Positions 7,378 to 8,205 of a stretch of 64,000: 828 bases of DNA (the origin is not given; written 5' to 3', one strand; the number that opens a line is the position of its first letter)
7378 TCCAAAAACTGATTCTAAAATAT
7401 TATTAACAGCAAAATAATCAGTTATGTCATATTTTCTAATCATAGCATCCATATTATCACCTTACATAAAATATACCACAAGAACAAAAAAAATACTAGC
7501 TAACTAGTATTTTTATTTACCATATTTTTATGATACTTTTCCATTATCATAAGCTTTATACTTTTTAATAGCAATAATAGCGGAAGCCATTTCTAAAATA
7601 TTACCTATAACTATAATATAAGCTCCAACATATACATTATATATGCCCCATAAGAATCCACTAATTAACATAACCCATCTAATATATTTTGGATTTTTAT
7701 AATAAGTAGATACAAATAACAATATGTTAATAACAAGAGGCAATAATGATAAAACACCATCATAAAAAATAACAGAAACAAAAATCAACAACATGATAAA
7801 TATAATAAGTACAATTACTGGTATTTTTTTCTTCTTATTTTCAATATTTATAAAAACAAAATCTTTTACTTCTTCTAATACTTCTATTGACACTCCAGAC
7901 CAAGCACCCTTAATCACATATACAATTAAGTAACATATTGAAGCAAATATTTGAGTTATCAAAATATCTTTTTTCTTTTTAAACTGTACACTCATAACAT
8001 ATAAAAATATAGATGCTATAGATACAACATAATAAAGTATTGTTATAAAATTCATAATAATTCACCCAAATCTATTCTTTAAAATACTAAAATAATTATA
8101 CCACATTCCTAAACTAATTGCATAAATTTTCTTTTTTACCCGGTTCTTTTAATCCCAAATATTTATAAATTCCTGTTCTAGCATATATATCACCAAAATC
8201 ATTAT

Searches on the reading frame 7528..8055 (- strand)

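Call 3: search_protein_families(library=pfam, proteins=[window:7528-8055:-], max_evalue=1)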
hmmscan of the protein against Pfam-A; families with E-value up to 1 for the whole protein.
window:7528-8055:- (175 aa): 2 families
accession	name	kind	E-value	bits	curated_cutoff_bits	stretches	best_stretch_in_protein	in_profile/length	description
PF10688.14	Imp-YgjV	-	1e-18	68.1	23.5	1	7-166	2-155/159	Bacterial inner membrane protein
PF02326.20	YMF19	-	0.95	10.8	22.6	1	128-171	6-48/84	Plant ATP synthase F0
